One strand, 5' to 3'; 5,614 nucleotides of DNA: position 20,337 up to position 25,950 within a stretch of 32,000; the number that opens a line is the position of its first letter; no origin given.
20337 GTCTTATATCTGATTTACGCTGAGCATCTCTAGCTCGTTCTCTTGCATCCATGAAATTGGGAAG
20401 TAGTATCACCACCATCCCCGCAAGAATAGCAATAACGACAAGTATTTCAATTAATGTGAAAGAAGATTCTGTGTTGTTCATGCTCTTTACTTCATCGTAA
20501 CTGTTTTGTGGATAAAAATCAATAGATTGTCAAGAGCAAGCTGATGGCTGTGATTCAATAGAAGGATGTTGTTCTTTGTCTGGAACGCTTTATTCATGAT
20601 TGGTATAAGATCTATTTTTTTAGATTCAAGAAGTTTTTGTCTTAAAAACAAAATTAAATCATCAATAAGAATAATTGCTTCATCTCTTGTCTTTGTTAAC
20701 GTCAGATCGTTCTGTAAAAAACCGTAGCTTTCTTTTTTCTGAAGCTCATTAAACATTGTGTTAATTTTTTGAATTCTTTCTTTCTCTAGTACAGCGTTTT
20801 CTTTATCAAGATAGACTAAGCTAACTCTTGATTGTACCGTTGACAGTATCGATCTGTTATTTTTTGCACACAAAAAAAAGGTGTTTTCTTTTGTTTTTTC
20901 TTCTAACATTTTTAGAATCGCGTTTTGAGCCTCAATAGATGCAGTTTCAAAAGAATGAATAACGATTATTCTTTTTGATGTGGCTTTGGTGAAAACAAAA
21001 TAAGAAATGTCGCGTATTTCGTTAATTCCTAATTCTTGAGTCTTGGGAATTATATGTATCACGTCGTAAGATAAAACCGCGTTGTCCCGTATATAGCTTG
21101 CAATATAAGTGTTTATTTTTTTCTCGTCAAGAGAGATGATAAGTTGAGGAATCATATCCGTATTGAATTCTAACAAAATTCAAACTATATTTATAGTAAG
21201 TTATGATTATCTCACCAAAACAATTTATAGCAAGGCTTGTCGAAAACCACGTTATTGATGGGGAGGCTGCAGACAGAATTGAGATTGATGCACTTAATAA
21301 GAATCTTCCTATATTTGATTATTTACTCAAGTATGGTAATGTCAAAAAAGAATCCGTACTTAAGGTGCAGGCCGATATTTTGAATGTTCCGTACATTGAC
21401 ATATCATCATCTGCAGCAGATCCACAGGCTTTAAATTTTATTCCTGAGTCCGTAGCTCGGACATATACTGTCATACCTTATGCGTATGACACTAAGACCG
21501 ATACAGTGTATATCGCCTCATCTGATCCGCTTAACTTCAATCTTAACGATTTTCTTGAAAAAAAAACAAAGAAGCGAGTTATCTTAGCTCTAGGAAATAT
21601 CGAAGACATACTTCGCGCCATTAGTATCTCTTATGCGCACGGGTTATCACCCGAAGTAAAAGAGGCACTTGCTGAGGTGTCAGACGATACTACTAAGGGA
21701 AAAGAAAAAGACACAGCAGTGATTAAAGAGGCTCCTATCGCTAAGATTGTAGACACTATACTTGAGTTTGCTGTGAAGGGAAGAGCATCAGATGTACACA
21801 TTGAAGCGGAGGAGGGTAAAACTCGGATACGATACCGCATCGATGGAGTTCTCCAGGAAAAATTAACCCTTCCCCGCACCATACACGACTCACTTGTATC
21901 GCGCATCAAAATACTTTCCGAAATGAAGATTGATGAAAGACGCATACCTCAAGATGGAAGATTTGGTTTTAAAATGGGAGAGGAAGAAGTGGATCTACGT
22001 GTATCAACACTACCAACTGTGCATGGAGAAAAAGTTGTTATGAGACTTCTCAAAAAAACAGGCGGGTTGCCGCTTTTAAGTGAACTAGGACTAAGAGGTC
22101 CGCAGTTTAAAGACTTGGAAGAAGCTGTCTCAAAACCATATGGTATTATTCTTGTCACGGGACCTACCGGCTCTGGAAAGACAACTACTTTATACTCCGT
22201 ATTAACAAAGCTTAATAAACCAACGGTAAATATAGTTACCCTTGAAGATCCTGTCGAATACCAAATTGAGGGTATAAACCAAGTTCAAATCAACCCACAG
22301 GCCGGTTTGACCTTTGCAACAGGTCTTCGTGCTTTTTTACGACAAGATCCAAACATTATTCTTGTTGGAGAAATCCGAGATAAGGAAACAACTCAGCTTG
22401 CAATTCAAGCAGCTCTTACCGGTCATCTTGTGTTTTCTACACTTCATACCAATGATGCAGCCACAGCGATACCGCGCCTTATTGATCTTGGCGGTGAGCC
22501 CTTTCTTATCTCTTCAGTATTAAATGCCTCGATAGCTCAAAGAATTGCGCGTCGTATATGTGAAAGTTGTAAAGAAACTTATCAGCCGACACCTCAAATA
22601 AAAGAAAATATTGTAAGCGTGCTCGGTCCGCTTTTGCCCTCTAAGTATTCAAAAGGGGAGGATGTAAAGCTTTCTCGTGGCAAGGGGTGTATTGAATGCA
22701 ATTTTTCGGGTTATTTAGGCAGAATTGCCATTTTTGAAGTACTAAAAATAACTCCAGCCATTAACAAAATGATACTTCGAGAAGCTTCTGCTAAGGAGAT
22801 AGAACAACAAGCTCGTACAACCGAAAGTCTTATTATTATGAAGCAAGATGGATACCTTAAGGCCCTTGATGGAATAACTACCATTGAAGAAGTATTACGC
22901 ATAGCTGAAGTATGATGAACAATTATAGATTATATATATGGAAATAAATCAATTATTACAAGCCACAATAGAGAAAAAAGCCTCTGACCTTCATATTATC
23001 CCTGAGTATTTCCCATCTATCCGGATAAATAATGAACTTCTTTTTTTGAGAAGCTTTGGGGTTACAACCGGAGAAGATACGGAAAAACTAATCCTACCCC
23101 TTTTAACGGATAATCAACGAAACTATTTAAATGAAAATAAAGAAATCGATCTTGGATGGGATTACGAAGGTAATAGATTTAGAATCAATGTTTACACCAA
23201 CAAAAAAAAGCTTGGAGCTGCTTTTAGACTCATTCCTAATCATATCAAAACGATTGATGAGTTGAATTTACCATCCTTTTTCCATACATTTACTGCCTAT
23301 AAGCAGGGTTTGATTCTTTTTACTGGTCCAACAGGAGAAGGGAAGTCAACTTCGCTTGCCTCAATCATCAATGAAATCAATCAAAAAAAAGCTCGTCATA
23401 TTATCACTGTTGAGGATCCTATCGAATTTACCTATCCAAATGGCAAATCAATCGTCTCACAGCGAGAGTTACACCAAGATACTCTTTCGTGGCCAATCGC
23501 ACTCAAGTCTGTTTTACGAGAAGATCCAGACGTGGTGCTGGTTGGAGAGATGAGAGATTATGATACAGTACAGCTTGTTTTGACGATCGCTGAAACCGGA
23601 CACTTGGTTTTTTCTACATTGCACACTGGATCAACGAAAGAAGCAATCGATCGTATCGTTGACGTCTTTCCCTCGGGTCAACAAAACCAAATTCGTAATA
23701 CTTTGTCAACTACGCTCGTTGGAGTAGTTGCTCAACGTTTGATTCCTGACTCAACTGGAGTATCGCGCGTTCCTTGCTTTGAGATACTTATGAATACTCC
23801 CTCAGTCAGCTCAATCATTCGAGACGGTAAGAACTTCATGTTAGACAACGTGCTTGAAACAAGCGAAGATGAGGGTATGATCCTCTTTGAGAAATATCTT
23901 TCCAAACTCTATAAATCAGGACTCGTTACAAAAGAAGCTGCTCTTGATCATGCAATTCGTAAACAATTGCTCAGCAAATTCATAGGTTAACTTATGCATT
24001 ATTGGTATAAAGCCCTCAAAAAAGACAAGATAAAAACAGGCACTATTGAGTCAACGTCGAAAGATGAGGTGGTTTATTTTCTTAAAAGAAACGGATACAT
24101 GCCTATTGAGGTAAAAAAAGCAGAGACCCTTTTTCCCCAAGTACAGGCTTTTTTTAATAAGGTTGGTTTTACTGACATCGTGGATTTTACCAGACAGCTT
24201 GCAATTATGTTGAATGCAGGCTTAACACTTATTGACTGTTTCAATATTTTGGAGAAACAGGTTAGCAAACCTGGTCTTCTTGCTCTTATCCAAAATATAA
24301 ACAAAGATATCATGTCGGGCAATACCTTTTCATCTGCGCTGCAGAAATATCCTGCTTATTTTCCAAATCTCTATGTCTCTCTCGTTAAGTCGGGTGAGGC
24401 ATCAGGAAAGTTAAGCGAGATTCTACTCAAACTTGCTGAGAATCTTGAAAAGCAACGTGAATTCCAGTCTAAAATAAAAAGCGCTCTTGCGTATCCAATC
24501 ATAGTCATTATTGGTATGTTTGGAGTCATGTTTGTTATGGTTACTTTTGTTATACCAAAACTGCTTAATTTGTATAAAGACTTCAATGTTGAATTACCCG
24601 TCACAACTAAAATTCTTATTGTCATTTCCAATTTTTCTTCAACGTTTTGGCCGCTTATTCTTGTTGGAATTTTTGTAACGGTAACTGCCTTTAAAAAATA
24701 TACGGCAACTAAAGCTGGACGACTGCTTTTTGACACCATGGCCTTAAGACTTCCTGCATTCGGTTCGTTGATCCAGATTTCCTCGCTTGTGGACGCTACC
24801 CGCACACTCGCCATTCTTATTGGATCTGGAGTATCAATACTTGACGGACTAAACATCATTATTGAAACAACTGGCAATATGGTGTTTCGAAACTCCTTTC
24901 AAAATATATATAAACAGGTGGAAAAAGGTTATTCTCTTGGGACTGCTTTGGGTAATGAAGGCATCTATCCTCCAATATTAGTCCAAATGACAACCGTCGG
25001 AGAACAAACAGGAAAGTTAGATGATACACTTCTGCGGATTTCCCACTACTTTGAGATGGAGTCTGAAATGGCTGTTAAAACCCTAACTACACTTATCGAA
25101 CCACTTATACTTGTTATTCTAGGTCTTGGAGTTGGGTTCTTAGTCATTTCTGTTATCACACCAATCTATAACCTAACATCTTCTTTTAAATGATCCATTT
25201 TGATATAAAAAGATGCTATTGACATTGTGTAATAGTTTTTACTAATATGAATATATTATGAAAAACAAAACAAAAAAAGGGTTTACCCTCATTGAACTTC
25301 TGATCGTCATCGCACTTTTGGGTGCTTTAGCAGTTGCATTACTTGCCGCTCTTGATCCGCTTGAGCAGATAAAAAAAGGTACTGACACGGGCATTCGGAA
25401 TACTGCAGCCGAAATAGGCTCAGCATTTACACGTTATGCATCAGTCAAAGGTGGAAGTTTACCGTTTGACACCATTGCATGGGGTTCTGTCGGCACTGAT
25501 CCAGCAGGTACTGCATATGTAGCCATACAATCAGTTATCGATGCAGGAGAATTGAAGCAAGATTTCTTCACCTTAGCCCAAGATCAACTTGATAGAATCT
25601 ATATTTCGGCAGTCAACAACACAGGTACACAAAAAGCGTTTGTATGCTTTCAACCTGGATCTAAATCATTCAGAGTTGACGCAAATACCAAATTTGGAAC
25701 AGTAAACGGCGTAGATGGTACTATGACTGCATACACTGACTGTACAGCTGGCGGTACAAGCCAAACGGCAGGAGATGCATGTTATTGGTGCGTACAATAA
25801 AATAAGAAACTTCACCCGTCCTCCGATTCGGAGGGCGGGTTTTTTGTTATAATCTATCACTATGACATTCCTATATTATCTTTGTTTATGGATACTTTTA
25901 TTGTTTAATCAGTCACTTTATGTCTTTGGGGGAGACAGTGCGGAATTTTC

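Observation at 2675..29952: Recurrent extended -10 / N6-8 / ATG geometry: first genes of transcription units look leaderless, and Shine-Dalgarno appears only at a few internal genes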

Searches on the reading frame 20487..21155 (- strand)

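Call 55: search_protein_families(library=pfam, proteins=[window:20487-21155:-], max_evalue=0.01)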
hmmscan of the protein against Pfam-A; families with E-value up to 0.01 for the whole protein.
window:20487-21155:- (222 aa): 1 family
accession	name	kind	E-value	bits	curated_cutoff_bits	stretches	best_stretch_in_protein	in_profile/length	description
PF13177.12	DNA_pol3_delta2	-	3.8e-16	59.9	27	1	30-118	69-159/161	DNA polymerase III, delta subunit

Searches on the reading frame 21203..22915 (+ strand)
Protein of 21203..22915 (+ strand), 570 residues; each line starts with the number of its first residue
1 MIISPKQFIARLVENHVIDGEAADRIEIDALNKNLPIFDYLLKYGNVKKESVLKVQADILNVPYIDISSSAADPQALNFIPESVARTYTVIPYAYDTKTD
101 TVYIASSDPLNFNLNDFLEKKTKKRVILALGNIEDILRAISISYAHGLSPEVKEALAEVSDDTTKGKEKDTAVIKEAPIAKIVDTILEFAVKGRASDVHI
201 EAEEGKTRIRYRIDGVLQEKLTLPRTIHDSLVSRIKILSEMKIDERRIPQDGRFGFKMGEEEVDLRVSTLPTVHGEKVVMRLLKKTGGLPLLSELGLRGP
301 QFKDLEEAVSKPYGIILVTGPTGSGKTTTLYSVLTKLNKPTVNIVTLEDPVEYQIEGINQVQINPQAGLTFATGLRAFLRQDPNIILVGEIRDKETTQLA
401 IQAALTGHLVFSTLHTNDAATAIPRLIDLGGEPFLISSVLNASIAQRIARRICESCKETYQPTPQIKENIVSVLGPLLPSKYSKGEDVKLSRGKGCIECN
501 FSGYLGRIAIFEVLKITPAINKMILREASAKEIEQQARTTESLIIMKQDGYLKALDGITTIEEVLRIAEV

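Call 16: find_related_loci(query=window:21203-22915:+, collection=genome_contigs, flank=10000)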
Query window:21203-22915:+ (570 aa) in genome_contigs; peptide patterns used: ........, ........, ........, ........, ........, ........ (x = any residue, [..] = any of these).
600 stretches matched a pattern (row limit reached: there are more); 562 encode a relative of the query (tblastn E <= 1e-3); the best 80 are kept; 80 distinct loci.
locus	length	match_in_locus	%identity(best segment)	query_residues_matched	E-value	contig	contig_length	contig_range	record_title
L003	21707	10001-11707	86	1-570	0e+0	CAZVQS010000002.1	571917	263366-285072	MAG TPA_asm: uncultured Gammaproteobacteria bacterium isolate SRP278314_co2_148 genome assembly, contig: NODE_4_length_5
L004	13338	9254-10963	81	1-570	0e+0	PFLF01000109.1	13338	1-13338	MAG: Candidatus Roizmanbacteria bacterium CG_4_10_14_0_8_um_filter_39_9 CG_4_10_14_0.8_um_filter_scaffold_2736_c, whole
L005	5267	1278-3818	76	1-570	0e+0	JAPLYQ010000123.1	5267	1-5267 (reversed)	MAG: Candidatus Roizmanbacteria bacterium isolate LacPavin_0920_WC57_MAG_37_8 LacPavin_0920_WC57_scaffold_1031568, whole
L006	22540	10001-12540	76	1-570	0e+0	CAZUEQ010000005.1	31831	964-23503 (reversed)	MAG TPA_asm: uncultured Gammaproteobacteria bacterium isolate SRP170004_co1_204 genome assembly, contig: NODE_1969_lengt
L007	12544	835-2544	72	1-570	0e+0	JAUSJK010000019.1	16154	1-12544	MAG: bacterium isolate E14_metabat.bin.3 E14_k141_518465, whole genome shotgun sequence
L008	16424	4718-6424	72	1-570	0e+0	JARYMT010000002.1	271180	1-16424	MAG: Microgenomates group bacterium isolate A05DMB-I-39 NODE_2_length_271180_cov_5.458981, whole genome shotgun sequence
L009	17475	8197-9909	73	1-570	0e+0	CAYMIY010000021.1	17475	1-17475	MAG TPA_asm: uncultured Gammaproteobacteria bacterium isolate SRP342105_co1_157 genome assembly, contig: NODE_4349_lengt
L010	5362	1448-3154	71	1-570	0e+0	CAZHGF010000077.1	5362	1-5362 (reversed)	MAG TPA_asm: uncultured Gammaproteobacteria bacterium isolate binchicken_co134_1283 genome assembly, contig: NODE_34435_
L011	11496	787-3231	72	1-570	0e+0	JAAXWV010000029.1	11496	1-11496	MAG: Candidatus Roizmanbacteria bacterium isolate W9_Combined_metabat2_043 W9_Combined_metabat2_043_NODE_3169, whole gen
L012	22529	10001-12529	70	1-570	0e+0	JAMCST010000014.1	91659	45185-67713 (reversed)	MAG: Patescibacteria group bacterium isolate FK_Sedi_A_Bin.200 NODE_346_length_91659_cov_5.02839, whole genome shotgun s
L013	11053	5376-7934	69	1-569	0e+0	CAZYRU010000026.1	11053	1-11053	MAG TPA_asm: uncultured Gammaproteobacteria bacterium isolate SRP167436_co1_107 genome assembly, contig: NODE_9894_lengt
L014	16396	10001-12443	68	6-570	0e+0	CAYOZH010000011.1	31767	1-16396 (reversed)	MAG TPA_asm: uncultured Gammaproteobacteria bacterium isolate binchicken_co135_53 genome assembly, contig: NODE_2637_len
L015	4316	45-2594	65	1-569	0e+0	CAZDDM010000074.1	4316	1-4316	MAG TPA_asm: uncultured Gammaproteobacteria bacterium isolate SRP093185_co1_196 genome assembly, contig: NODE_15326_leng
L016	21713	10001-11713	65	1-569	0e+0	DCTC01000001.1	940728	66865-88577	MAG TPA_asm: Candidatus Roizmanbacteria bacterium UBA1450 UBA1450_contig_1166, whole genome shotgun sequence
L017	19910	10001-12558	63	1-569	0e+0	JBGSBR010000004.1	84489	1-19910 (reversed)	MAG: Weeksellaceae bacterium isolate NCIPD_CMAR_MAG_22 NODE_4_length_84489_cov_8.416007, whole genome shotgun sequence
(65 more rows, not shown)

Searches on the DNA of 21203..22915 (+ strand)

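Call 49: search_rna_families(sources=[L016, L020], threshold=gathering)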
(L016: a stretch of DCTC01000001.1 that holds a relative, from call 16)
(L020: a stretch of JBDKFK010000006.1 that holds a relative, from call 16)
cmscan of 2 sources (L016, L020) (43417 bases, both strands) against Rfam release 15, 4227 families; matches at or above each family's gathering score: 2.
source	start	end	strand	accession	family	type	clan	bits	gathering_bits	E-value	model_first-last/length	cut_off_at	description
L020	18646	20189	+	RF00177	SSU_rRNA_bacteria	Gene; rRNA;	CL00111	1353.6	50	0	1-1533/1533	no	Bacterial small subunit ribosomal RNA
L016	18259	19653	+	RF00177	SSU_rRNA_bacteria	Gene; rRNA;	CL00111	1102.4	50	0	1-1533/1533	no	Bacterial small subunit ribosomal RNA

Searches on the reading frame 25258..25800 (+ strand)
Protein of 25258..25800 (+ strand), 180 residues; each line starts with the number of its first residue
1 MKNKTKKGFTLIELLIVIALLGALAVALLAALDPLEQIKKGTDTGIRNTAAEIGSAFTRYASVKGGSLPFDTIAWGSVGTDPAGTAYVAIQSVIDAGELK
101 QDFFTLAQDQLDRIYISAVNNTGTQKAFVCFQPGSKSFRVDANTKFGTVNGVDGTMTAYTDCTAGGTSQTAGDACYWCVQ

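Call 55: search_protein_families(library=pfam, proteins=[window:25258-25800:+], max_evalue=0.01)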
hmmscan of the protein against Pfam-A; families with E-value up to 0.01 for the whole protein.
window:25258-25800:+ (180 aa): 1 family
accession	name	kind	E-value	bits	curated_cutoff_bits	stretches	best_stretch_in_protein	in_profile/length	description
PF07963.17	N_methyl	-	3e-08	33.3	21.2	1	4-29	2-27/27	Prokaryotic N-terminal methylation motif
